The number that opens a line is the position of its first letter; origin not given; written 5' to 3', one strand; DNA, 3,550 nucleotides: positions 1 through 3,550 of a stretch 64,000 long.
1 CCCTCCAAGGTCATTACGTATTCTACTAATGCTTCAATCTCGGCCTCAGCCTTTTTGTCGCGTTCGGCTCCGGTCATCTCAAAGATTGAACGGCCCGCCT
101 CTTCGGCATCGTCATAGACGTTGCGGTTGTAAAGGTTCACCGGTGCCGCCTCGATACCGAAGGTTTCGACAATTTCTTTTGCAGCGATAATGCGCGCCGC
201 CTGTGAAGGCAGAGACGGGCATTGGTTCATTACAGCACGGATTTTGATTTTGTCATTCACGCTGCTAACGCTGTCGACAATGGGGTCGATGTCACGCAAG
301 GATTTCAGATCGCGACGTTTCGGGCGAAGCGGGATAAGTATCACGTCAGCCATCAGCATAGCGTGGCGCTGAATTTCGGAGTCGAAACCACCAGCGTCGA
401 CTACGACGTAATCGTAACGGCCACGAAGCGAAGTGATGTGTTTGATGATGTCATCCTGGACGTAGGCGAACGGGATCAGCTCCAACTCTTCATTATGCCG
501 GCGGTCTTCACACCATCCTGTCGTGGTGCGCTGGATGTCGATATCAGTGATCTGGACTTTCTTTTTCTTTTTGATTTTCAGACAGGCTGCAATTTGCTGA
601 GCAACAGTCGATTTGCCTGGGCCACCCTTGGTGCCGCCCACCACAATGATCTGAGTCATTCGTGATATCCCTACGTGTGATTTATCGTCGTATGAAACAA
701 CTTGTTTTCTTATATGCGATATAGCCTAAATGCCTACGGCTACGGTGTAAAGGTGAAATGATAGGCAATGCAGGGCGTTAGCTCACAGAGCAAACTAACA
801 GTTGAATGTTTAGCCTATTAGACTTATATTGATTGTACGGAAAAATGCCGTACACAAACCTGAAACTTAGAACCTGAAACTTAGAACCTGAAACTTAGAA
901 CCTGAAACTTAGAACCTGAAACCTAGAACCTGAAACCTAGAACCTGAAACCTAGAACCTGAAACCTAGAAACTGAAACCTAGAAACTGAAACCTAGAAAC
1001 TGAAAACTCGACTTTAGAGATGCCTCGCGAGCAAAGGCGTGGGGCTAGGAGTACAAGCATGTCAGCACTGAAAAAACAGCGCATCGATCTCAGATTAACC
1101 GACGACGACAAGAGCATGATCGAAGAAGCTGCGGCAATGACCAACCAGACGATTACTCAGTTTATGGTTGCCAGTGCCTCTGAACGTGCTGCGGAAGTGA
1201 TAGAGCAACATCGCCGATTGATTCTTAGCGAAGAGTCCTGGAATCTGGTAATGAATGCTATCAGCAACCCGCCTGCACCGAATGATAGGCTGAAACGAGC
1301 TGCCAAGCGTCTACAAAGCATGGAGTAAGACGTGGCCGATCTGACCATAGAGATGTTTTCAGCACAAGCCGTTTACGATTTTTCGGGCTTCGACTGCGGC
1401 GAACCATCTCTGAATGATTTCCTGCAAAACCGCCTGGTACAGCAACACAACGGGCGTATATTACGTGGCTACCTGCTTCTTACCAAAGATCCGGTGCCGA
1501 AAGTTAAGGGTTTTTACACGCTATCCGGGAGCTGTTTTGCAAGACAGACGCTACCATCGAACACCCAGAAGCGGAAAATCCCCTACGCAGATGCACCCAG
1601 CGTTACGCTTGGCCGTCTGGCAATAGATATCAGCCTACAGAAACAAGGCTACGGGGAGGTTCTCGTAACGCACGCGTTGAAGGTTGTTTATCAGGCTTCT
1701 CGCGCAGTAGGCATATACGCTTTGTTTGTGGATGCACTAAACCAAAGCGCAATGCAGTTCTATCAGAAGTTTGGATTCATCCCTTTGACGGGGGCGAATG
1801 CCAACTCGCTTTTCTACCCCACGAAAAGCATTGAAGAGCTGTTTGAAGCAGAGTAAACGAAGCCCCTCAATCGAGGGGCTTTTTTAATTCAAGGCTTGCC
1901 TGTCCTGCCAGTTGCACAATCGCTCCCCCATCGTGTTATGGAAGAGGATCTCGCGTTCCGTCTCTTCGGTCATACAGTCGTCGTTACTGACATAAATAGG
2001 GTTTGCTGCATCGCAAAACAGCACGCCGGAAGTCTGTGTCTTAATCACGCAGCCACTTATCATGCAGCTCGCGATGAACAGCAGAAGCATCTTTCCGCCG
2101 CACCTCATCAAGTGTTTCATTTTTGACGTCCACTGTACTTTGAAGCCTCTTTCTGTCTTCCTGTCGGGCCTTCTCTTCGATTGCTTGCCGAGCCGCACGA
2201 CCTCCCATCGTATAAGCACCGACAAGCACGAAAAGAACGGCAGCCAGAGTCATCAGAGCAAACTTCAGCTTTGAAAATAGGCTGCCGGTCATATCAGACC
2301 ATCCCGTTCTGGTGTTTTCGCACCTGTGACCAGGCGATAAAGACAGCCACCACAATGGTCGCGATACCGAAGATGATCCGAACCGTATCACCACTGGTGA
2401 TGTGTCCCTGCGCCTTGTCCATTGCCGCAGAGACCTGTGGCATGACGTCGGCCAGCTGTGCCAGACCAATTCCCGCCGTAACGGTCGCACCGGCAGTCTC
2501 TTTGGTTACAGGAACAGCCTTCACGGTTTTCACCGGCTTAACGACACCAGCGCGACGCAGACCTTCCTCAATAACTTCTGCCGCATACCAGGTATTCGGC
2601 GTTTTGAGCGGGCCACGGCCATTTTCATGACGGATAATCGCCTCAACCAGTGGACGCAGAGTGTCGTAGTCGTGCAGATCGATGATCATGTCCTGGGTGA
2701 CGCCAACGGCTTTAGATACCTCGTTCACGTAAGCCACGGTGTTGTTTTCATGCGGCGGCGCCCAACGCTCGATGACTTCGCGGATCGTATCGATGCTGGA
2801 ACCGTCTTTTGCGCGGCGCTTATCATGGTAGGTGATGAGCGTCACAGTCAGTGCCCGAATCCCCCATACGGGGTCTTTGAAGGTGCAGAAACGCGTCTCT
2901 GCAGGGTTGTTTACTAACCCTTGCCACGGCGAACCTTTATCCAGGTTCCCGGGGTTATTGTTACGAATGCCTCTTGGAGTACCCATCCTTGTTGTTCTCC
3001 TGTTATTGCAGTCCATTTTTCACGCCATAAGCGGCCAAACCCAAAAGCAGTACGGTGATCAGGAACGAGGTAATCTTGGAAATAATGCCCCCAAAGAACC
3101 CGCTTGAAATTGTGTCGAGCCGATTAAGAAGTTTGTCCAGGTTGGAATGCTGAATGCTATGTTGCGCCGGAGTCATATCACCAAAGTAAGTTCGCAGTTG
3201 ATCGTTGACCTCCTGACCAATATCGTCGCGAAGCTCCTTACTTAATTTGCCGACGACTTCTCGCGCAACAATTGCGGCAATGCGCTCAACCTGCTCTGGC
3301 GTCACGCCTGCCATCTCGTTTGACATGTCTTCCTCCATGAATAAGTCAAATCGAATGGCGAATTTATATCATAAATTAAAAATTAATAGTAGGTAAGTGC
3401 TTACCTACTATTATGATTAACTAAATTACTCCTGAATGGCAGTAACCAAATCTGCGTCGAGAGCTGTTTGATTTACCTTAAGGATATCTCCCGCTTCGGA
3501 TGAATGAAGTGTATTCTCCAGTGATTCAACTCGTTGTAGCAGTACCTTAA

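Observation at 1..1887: Plasmid-type maintenance corner (ParA, 14-bp iteron array, TacAT-like toxin-antitoxin) abutting the phage lysis cassette: a phage-plasmid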

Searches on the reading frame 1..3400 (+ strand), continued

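Call 78: fold_search(model_id=the predicted structure, library=pdb)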
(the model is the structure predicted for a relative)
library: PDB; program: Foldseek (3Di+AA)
matches with E <= 10: 10; with E <= 0.001: 0
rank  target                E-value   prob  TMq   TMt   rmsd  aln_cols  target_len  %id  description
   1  8j9a_MODEL_1_A        5.6e+00  0.04  0.25  0.26  15.9       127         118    8  Solution structure of ABD3 (residues 453-561) of human MED15 isoform 2 (released 2024-05-08)
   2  9oox_A                6.0e+00  0.03  0.17  0.21  15.7       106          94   12  Cryo-EM Structure of the Escherichia phage HK446 Rip1 in complex with the Enterobacteria phage T6 small terminase (released 2026-02-04)
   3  5y9o_A                7.8e+00  0.04  0.17  0.08  11.8        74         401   12  The apo structure of Legionella pneumophila WipA (released 2018-05-16)
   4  8ibh                  7.8e+00  0.02  0.15  0.24  15.5        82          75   15  Cep57 C-terminal domain (released 2024-02-14)
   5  5n72                  8.3e+00  0.03  0.19  0.08  14.5        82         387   12  Crystal structure of the Legionella effector WipA shorter construct (released 2017-04-19)
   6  5eiu_A                8.3e+00  0.03  0.17  0.16  13.2        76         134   17  Mini TRIM5 B-box 2 dimer C2 crystal form (released 2016-06-15)
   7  5da9_C                8.8e+00  0.04  0.22  0.28   8.1        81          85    7  ATP-gamma-S bound Rad50 from Chaetomium thermophilum in complex with the Rad50-binding domain of Mre11 (released 2016-03-02)
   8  9dnm_A                8.8e+00  0.03  0.16  0.06  10.5        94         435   14  Structure of rat beta-arrestin 1 bound to allosteric inhibitor (released 2025-01-22)
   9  6tif_B                9.4e+00  0.03  0.19  0.24  11.8        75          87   15  ReoM- Listeria monocytogenes (released 2020-06-10)
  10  7d2w_A                9.4e+00  0.02  0.19  0.19   8.9        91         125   16  Crystal structure of PHIT/PHISTa-like subfamily PF3D7_1372300 protein from plasmodium falciparum (released 2021-09-22)

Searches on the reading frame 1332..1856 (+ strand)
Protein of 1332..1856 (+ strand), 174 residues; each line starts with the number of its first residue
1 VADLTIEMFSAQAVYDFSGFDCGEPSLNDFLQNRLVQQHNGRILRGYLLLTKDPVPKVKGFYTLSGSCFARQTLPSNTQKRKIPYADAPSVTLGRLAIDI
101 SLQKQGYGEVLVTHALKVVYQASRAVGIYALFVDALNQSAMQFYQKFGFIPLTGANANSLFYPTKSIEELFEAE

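Call 8: search_protein_families(library=pfam, proteins=[window:1332-1856:+], max_evalue=0.01)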
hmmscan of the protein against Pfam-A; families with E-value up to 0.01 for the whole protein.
window:1332-1856:+ (174 aa): 4 families
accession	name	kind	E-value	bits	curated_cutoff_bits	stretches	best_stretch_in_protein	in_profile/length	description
PF00583.31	Acetyltransf_1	-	3.6e-07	30.9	20.7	1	88-149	57-116/116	Acetyltransferase (GNAT) family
PF13508.13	Acetyltransf_7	-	4.9e-07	30.5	27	1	92-150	31-83/84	Acetyltransferase (GNAT) domain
PF13673.13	Acetyltransf_10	-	2.9e-05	24.5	23.6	1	93-152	54-110/128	Acetyltransferase (GNAT) domain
PF08445.16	FR47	-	0.002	18.5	22.1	1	92-150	23-78/86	FR47-like protein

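Call 9: search_protein_families(library=ncbifam, proteins=[window:1332-1856:+], max_evalue=0.01)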
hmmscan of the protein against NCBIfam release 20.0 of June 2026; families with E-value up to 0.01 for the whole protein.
window:1332-1856:+ (174 aa): 6 families
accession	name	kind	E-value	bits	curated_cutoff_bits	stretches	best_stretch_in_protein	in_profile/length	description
TIGR01575.1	rimI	equivalog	1.9e-05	24.8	86.4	1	93-150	58-113/132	ribosomal protein S18-alanine N-acetyltransferase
NF053587.1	SpmdActasePaiA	equivalog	3.9e-05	23.5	250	1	87-155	87-152/172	spermidine/spermine N(1)-acetyltransferase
NF007025.1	PRK09491.1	equivalog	0.00013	21.9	173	1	92-165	64-132/145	ribosomal protein S18-alanine N-acetyltransferase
TIGR03448.1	mycothiol_MshD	equivalog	0.00027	20.4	163.1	1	97-150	235-286/294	mycothiol synthase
NF007807.0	PRK10514.1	equivalog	0.00067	19.6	134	1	93-151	73-124/147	acetyltransferase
NF007644.0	PRK10314.1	equivalog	0.0054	16.6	171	1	87-154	71-134/153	GNAT family N-acetyltransferase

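Call 34: search_solved_structures(query=window:1332-1856:+, max_evalue=0.001, show_alignments=2)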
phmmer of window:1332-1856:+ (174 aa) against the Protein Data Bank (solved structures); distinct sequences matched with E-value up to 0.001: 16.
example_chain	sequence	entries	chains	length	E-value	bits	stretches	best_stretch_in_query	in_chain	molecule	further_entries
5zgn_C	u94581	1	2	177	3.1e-67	229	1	3-172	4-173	KacT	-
5xun_A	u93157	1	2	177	1.1e-66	227.2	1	3-172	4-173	Acetyltransferase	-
6gts_A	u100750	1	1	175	3e-62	212.7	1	1-172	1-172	Acetyltransferase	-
6ajm_A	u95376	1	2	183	1.8e-61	210.2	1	1-172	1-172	N-acetyltransferase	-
6ajn_A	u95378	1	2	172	2.2e-61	209.9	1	1-171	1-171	N-acetyltransferase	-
6gtq_A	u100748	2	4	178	1.2e-60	207.6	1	3-172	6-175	N-acetyltransferase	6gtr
6gtp_A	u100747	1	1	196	1.7e-60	207.1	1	3-172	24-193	N-acetyltransferase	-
7chd_A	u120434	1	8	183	1.7e-60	207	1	1-172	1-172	N-acetyltransferase domain-containing protein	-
6g96_B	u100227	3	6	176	2.8e-21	79.6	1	16-156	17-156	Acetyltransferase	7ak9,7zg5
7f37_B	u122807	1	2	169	5.4e-17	65.6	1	15-164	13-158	GNAT family N-acetyltransferase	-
9ilr_A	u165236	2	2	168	7.3e-17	65.2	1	18-163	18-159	N-acetyltransferase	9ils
7ak7_A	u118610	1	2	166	1.8e-15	60.7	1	16-152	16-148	Acetyltransferase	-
7f36_A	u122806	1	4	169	5.6e-12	49.3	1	13-151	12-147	N-acetyltransferase domain-containing protein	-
7ak8_A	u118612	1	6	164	7.2e-12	48.9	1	13-150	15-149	GCN5 family acetyltransferase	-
5fvj_A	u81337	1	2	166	7.3e-12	48.9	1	13-150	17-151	PUTATIVE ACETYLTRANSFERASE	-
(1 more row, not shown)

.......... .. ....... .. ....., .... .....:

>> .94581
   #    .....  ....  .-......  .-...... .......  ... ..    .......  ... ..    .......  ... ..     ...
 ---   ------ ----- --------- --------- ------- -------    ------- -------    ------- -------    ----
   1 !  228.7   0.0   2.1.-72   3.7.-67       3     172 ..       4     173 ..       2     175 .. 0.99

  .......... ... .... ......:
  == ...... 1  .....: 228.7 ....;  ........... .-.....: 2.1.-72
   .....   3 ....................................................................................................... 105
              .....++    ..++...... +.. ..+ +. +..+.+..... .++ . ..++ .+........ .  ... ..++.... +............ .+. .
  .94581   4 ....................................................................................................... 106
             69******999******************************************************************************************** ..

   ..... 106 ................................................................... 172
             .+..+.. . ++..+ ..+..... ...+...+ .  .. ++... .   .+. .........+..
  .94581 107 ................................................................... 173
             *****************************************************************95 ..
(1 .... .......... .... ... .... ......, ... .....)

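Call 62: search_protein_families(library=padloc, proteins=[window:1332-1856:+], max_evalue=0.001)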
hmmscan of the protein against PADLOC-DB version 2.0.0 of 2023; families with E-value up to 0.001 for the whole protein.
window:1332-1856:+ (174 aa): 0 families

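Call 69: search_protein_families(library=phrogs, proteins=[window:1332-1856:+], max_evalue=0.001)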
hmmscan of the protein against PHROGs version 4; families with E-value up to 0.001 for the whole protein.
window:1332-1856:+ (174 aa): 2 families
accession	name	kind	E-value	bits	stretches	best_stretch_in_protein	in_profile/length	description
phrog_1758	-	other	7.8e-46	157.3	1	4-169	10-183/184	acetyltransferase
phrog_3810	-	other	0.00029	21.8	1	97-152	92-145/155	acetyltransferase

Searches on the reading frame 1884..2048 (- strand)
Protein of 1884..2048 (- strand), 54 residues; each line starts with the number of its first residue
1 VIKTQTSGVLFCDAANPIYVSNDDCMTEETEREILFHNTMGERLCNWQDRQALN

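Call 69: search_protein_families(library=phrogs, proteins=[window:1884-2048:-], max_evalue=0.001)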
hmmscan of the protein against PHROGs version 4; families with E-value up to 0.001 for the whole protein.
window:1884-2048:- (54 aa): 1 family
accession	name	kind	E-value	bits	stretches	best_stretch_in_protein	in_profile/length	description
phrog_1275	-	lysis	1.5e-18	67.5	1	6-52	27-76/81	Rz-like spanin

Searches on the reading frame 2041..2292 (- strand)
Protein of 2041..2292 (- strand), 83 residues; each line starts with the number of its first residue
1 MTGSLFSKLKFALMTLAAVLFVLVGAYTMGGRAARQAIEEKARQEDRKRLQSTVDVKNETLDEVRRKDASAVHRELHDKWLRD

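Call 69: search_protein_families(library=phrogs, proteins=[window:2041-2292:-], max_evalue=0.001)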
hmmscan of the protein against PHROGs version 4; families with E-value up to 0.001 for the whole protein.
window:2041-2292:- (83 aa): 4 families
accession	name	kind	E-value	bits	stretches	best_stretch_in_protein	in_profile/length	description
phrog_1026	-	lysis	8.7e-24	84.6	1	4-83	2-84/85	Rz-like spanin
phrog_1327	-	lysis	0.0003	21.7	1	11-67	8-66/158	Rz-like spanin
phrog_28364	-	unknown function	0.00074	20.1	1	11-76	15-77/237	-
phrog_12535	-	unknown function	0.00087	20.3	0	5-55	4-54/93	-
